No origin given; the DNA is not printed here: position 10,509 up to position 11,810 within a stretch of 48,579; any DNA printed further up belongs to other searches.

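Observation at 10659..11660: Transcarbamylase with non-canonical carbamoyl-phosphate and second-substrate motifs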

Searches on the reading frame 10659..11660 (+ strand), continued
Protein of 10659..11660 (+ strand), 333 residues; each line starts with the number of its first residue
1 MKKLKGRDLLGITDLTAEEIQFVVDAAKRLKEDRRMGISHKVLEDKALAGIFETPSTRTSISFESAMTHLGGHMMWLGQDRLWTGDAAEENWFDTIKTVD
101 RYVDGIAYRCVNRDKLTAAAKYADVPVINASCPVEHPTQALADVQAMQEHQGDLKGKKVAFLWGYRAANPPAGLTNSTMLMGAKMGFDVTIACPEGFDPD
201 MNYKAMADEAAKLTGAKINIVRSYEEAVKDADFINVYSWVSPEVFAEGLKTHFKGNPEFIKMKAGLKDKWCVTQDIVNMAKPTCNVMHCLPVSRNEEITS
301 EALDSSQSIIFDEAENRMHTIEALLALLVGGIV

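Call 47: fold_search(model_id=the predicted structure, library=pdb)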
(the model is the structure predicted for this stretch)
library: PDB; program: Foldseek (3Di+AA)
matches with E <= 10: 1637; with E <= 0.001: 323
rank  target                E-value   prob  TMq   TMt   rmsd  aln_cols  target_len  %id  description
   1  1a1s                  2.1e-31  1.00  0.86  0.91   4.1       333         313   39  ORNITHINE CARBAMOYLTRANSFERASE FROM PYROCOCCUS FURIOSUS (released 1998-06-17)
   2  1vlv                  9.5e-29  1.00  0.85  0.92   3.0       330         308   31  Crystal structure of Ornithine carbamoyltransferase (TM1097) from Thermotoga maritima at 2.25 A resolution (released 2004-09-21)
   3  4h31_B                1.4e-28  1.00  0.87  0.87   2.3       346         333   32  Crystal structure of anabolic ornithine carbamoyltransferase from Vibrio vulnificus in complex with carbamoyl phosphat (released 2012-09-26)
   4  4jhx_B                1.7e-28  1.00  0.83  0.85   3.7       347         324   32  Crystal structure of anabolic ornithine carbamoyltransferase from Vibrio vulnificus in complex with carbamoylphosphate (released 2013-03-20)
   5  4jfr_B                1.8e-28  1.00  0.87  0.85   2.4       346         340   32  Crystal structure of anabolic ornithine carbamoyltransferase from Vibrio vulnificus in complex with carbamoyl phosphat (released 2013-03-13)
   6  4h31_A                4.6e-28  1.00  0.87  0.87   2.3       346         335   32  Crystal structure of anabolic ornithine carbamoyltransferase from Vibrio vulnificus in complex with carbamoyl phosphat (released 2012-09-26)
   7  1oth                  5.7e-28  1.00  0.88  0.91   2.1       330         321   30  CRYSTAL STRUCTURE OF HUMAN ORNITHINE TRANSCARBAMOYLASE COMPLEXED WITH N-PHOSPHONACETYL-L-ORNITHINE (released 1999-10-06)
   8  4a8h_A                6.8e-28  1.00  0.86  0.85   2.5       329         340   32  Crystal structure of putrescine transcarbamylase from Enterococcus faecalis with N-(phosphonoacetyl)-putrescine (released 2012-02-15)
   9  4h31_C                6.8e-28  1.00  0.87  0.87   2.3       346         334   33  Crystal structure of anabolic ornithine carbamoyltransferase from Vibrio vulnificus in complex with carbamoyl phosphat (released 2012-09-26)
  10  4nf2_A                7.6e-28  1.00  0.86  0.94   2.0       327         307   35  Crystal structure of anabolic ornithine carbamoyltransferase from Bacillus anthracis in complex with carbamoyl phospha (released 2013-11-13)
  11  4jfr_A                9.0e-28  1.00  0.87  0.86   2.5       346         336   32  Crystal structure of anabolic ornithine carbamoyltransferase from Vibrio vulnificus in complex with carbamoyl phosphat (released 2013-03-13)
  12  1ep9                  1.3e-27  1.00  0.86  0.90   2.5       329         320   30  HUMAN ORNITHINE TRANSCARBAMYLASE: CRYSTALLOGRAPHIC INSIGHTS INTO SUBSTRATE RECOGNITION AND CONFORMATIONAL CHANGE (released 2001-04-04)
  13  4kwt_B                1.3e-27  1.00  0.83  0.84   4.0       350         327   31  Crystal structure of unliganded anabolic ornithine carbamoyltransferase from Vibrio vulnificus at 1.86 A resolution (released 2013-06-05)
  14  4a8p_D                1.4e-27  1.00  0.85  0.85   2.4       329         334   32  Crystal structure of putrescine transcarbamylase from Enterococcus faecalis with N5-(phosphonoacetyl)-L-ornithine (released 2012-02-15)
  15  4a8p_A                1.5e-27  1.00  0.87  0.85   2.3       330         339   31  Crystal structure of putrescine transcarbamylase from Enterococcus faecalis with N5-(phosphonoacetyl)-L-ornithine (released 2012-02-15)
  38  3kzk                  1.7e-26  1.00  0.86  0.86   2.8       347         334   29  Crystal structure of acetylornithine transcarbamylase complexed with acetylcitrulline (released 2010-03-31)
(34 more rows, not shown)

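Call 58: search_protein_representatives(protein=window:10659-11660:+)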
Query: 333 residues. Proteins with E-value up to 0.001 (for the whole library): 11537; up to 1e-10: 3576; up to 1e-30: 282. The best 150 are listed.
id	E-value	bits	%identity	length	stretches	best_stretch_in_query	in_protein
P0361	4.3e-138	476.5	66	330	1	1-329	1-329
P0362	3.4e-96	338.8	48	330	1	1-329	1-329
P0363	4.7e-70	252.9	40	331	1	2-328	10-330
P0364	8.6e-68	245.5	47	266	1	67-329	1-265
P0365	1.2e-62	228.6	66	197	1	27-189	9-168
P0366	1.8e-60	221.4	59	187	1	147-331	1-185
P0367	1.5e-58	215.1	40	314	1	3-328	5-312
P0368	1.4e-57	211.9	39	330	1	2-329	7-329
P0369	2.6e-55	204.5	41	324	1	4-331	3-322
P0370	1.1e-52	195.9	41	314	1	3-330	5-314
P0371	1.8e-52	195.2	41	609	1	4-328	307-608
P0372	2.9e-52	194.5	37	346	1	3-332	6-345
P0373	8.6e-52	192.9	39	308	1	7-329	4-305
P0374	8.1e-50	186.4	39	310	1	5-330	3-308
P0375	2.3e-49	184.9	65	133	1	201-331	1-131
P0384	3.3e-46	174.6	38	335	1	3-328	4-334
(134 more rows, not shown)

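Call 65: search_protein_families(library=pfam, proteins=[L005:2709-4502:+, L005:11541-13037:+], max_evalue=0.00001)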
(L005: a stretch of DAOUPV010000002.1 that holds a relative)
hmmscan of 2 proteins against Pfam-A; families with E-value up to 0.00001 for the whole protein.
L005:2709-4502:+ (597 aa): 1 family
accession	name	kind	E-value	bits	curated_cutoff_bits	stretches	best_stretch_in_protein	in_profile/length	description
PF00474.23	SSF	-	5.7e-49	167.5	22.8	1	34-438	1-405/406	Sodium:solute symporter family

L005:11541-13037:+ (498 aa): 3 families
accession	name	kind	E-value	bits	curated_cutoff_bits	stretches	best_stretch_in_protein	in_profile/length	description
PF13520.12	AA_permease_2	-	2.1e-35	122.9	27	1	50-454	1-401/427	Amino acid permease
PF00324.27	AA_permease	-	1.8e-28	99.9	24.6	1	56-425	3-384/470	Amino acid permease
PF03222.19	Trp_Tyr_perm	-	8e-09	35.5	22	1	52-450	5-388/393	Tryptophan/tyrosine permease family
